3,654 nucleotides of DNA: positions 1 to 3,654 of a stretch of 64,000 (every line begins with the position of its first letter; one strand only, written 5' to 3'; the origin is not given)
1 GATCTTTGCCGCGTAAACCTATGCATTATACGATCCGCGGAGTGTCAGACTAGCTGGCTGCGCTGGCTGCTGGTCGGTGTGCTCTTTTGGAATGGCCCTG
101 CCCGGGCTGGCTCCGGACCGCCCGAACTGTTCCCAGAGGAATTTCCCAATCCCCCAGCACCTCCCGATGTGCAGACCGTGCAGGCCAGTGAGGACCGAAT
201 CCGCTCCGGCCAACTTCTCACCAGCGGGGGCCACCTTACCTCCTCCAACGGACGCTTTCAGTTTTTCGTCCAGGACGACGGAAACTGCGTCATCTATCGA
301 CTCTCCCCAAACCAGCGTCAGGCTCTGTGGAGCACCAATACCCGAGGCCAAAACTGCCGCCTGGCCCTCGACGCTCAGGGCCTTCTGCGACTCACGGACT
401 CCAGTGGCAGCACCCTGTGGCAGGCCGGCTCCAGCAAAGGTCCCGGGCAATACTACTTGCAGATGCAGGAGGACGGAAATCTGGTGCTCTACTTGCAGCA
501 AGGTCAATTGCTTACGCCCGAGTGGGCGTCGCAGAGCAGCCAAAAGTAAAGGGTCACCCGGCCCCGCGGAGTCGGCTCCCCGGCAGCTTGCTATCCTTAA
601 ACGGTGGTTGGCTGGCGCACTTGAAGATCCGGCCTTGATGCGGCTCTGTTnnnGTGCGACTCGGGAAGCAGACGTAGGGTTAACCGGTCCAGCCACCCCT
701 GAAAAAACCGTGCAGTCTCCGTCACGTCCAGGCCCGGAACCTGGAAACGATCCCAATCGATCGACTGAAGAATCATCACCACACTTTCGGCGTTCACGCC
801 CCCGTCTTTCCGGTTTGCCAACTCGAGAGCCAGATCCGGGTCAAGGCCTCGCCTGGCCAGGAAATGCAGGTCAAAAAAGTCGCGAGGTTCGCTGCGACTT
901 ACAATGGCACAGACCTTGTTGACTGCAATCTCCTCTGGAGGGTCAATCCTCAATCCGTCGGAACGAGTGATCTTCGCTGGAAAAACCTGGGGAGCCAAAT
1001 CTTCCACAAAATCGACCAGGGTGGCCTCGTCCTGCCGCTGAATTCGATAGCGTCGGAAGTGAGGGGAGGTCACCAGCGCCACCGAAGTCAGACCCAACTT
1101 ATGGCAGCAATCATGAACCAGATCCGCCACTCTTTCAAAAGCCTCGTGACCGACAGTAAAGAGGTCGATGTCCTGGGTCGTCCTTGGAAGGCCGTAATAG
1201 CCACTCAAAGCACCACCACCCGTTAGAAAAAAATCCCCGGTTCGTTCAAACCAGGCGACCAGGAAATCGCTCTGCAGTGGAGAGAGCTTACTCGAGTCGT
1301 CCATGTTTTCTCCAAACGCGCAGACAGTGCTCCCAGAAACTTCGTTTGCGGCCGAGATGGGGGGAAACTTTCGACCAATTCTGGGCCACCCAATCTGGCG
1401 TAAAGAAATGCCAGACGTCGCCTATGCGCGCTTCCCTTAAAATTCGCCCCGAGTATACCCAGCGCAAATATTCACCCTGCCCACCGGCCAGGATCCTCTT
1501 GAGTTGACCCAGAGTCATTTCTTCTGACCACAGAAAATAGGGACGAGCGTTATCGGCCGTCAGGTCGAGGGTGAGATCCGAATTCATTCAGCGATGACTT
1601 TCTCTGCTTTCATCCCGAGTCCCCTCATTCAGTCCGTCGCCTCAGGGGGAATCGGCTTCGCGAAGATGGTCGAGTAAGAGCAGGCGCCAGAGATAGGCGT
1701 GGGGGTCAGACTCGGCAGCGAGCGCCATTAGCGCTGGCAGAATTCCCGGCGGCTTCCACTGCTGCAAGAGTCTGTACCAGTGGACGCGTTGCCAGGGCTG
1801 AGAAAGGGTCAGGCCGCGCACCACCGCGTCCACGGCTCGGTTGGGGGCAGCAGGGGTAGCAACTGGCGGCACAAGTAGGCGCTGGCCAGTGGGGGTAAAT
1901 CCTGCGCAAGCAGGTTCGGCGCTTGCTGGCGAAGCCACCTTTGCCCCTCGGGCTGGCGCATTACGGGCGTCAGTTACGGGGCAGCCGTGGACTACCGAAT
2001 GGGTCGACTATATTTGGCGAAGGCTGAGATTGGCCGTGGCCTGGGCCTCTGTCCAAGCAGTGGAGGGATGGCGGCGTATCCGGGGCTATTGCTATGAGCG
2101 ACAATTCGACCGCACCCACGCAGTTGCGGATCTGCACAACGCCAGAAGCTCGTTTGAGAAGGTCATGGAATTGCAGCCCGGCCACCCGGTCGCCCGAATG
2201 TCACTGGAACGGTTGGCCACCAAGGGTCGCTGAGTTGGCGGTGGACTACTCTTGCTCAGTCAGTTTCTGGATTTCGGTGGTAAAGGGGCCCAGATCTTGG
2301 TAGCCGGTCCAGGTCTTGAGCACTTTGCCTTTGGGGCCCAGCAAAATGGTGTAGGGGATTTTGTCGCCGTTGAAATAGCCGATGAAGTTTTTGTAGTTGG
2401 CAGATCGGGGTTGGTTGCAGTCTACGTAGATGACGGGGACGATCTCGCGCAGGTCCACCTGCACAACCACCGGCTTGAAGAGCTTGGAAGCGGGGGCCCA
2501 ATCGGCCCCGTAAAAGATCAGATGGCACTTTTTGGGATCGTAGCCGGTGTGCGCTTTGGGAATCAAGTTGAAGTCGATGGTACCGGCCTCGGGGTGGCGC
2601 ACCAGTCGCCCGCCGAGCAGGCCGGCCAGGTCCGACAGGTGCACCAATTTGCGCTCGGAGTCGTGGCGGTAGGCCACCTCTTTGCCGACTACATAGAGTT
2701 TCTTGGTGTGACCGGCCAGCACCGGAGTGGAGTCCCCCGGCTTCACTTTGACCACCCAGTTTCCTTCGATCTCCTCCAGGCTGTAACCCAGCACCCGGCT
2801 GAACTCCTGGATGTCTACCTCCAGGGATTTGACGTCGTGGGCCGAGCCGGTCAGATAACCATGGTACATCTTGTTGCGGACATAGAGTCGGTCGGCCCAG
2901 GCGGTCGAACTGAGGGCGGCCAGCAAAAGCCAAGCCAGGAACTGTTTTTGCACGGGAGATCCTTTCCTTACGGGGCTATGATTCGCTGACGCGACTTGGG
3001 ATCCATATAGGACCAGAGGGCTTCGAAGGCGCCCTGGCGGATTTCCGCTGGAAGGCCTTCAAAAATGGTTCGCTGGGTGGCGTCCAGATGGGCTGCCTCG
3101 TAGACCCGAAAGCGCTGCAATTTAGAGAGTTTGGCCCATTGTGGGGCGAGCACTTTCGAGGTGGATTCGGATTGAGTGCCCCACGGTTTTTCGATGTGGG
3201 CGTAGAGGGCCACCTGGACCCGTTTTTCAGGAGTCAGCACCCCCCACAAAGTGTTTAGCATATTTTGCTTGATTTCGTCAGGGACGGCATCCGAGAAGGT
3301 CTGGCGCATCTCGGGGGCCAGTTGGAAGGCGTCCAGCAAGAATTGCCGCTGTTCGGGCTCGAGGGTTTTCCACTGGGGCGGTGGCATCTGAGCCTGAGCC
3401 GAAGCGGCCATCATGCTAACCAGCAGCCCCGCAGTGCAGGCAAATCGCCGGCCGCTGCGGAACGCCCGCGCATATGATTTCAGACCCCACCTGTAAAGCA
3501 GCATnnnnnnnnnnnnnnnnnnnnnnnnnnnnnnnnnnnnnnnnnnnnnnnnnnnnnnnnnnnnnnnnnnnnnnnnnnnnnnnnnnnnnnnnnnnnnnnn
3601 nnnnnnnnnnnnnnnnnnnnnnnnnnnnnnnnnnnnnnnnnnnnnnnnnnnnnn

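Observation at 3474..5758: Translationally coupled ATP-grasp amidoligase and secreted caspase-like protease with a Tudor/SH3-like tail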

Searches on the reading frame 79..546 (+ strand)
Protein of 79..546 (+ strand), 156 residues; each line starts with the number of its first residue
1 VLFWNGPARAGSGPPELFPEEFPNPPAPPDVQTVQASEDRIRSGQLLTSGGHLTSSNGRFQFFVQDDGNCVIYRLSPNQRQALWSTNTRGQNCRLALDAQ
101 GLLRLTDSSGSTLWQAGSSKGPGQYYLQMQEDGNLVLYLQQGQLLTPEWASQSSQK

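Call 62: search_protein_families(library=pfam, proteins=[window:79-546:+], max_evalue=0.01)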
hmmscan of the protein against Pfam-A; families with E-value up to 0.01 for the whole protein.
window:79-546:+ (156 aa): 1 family
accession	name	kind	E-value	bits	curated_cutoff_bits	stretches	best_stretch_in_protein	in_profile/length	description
PF01453.30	B_lectin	-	9.2e-07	29.8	32.4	1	91-149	15-73/105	D-mannose binding lectin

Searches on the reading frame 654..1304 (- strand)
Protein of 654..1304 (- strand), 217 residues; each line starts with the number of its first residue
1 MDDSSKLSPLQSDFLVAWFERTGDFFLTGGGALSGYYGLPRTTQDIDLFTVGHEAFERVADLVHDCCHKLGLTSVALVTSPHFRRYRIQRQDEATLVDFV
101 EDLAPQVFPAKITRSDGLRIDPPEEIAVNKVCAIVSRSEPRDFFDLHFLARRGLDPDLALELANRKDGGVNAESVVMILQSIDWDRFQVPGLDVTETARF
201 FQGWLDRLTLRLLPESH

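Call 4: search_protein_families(library=pfam, proteins=[window:654-1304:-], max_evalue=0.01)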
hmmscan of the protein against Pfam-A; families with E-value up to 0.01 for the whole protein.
window:654-1304:- (217 aa): 1 family
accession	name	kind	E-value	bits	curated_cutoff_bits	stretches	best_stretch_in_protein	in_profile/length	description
PF08843.17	AbiEii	-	5e-17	63.1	22.5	1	22-168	12-190/238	Nucleotidyl transferase AbiEii toxin, Type IV TA system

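Call 6: search_protein_families(library=padloc, proteins=[window:654-1304:-], max_evalue=0.1)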
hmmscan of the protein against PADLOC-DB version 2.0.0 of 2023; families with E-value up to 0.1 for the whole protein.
window:654-1304:- (217 aa): 19 families
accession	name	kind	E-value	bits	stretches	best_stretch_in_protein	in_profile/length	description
PDLC02307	AbiEii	-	8.1e-12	43.4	1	20-152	20-147/219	AbiEii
PDLC02323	AbiEii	-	2.5e-07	28.5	1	123-160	157-194/248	AbiEii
PDLC02328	AbiEii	-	1.3e-06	26.5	1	25-152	15-144/203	AbiEii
PDLC02330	AbiEii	-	1.9e-06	25.7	1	27-156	29-165/219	AbiEii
PDLC02313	AbiEii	-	4.5e-06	24.3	1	120-159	159-197/254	AbiEii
PDLC02291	AbiEii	-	1.7e-05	22.3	1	14-62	46-91/310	AbiEii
PDLC02290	AbiEii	-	3.6e-05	21.4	1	128-155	138-166/290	AbiEii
PDLC02305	AbiEii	-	3.8e-05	21.1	1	122-152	163-193/306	AbiEii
PDLC02288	AbiEii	-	4.3e-05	20.6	1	24-68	52-97/294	AbiEii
PDLC02304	AbiEii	-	4.9e-05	21.4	1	124-151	162-189/260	AbiEii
PDLC02296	AbiEii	-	6.1e-05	20.3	1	118-166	164-212/282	AbiEii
PDLC02303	AbiEii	-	8.2e-05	20.2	1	124-164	156-196/249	AbiEii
PDLC02318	AbiEii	-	0.001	16.5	1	124-163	158-197/280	AbiEii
PDLC02294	AbiEii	-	0.0011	16.9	0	124-151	160-187/260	AbiEii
PDLC02314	AbiEii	-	0.0014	16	1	14-62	40-89/290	AbiEii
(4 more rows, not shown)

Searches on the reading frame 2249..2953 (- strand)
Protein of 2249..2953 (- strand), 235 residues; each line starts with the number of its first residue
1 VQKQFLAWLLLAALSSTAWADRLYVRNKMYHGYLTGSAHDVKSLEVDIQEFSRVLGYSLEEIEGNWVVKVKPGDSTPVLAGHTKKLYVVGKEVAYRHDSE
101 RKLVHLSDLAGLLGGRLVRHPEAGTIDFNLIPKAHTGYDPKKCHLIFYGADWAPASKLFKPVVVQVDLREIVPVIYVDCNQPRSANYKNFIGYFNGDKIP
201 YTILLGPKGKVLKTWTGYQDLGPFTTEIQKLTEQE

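Call 4: search_protein_families(library=pfam, proteins=[window:2249-2953:-], max_evalue=0.01)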
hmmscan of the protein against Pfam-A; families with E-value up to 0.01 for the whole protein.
window:2249-2953:- (235 aa): 0 families

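Call 5: search_protein_families(library=ncbifam, proteins=[window:2249-2953:-], max_evalue=0.1)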
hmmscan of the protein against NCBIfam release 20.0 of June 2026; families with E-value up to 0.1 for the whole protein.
window:2249-2953:- (235 aa): 1 family
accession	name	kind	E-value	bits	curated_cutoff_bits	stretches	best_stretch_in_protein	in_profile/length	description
NF038096.1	thylak_slr1796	equivalog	0.0023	17.5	140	1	141-230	38-131/157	thylakoid membrane photosystem I accumulation factor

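Call 6: search_protein_families(library=padloc, proteins=[window:2249-2953:-], max_evalue=0.1)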
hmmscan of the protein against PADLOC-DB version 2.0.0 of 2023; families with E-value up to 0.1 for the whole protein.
window:2249-2953:- (235 aa): 0 families

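Call 49: search_protein_families(library=pfam, proteins=[window:2249-2953:-], max_evalue=1)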
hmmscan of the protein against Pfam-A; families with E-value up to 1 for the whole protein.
window:2249-2953:- (235 aa): 1 family
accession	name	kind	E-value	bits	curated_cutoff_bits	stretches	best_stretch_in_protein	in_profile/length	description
PF13905.12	Thioredoxin_8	-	0.21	12.4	27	0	143-184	3-48/94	Thioredoxin-like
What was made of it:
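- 2246..3504 (-): Two divergently transcribed periplasmic-type genes: a 178-aa repeat protein (2968-3504) and a 235-aa thioredoxin-like protein (2246-2953). They occupy the position held by S66 in related lineages. Only weak family hits (calls 5, 49).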

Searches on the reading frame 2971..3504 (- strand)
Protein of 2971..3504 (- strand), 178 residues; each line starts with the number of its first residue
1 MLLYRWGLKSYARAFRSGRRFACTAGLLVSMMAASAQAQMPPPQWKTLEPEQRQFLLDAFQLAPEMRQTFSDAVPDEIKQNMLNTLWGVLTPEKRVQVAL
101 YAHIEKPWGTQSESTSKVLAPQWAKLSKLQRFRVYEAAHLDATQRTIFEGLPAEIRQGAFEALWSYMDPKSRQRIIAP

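Call 4: search_protein_families(library=pfam, proteins=[window:2971-3504:-], max_evalue=0.01)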
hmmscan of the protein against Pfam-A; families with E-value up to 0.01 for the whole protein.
window:2971-3504:- (178 aa): 0 families

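Call 5: search_protein_families(library=ncbifam, proteins=[window:2971-3504:-], max_evalue=0.1)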
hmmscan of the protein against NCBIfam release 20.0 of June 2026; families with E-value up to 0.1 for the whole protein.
window:2971-3504:- (178 aa): 1 family
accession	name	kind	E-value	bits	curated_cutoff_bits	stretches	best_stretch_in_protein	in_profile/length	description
TIGR02664.1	nitr_red_assoc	subfamily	0.0008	20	110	1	44-137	34-128/145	nitrate reductase maturation protein NarM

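Call 6: search_protein_families(library=padloc, proteins=[window:2971-3504:-], max_evalue=0.1)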
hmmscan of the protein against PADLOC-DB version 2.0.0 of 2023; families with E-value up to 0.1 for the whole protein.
window:2971-3504:- (178 aa): 0 families

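Call 49: search_protein_families(library=pfam, proteins=[window:2971-3504:-], max_evalue=1)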
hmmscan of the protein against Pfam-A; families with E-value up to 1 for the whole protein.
window:2971-3504:- (178 aa): 7 families
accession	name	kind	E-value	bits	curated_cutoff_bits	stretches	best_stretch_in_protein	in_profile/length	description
PF09655.15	Nitr_red_assoc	-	0.016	16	25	1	44-134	34-124/144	Conserved nitrate reductase-associated protein (Nitr_red_assoc)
PF11304.13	DUF3106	-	0.024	15.6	24.3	1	43-98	17-66/104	Protein of unknown function (DUF3106)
PF15797.10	DUF4706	-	0.025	15.4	27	0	42-81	25-66/108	Domain of unknown function (DUF4706)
PF06628.17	Catalase-rel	-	0.16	12.6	30.1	0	45-85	15-49/65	Catalase-related immune-responsive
PF12399.14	BCA_ABC_TP_C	-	0.18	11.9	25.5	1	145-156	1-12/27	Branched-chain amino acid ATP-binding cassette transporter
PF24930.1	DUF7750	-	0.21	11.9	27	1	46-90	20-64/65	Domain of unknown function (DUF7750)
PF05494.18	MlaC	-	0.32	11.2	26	0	43-61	49-67/166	MlaC protein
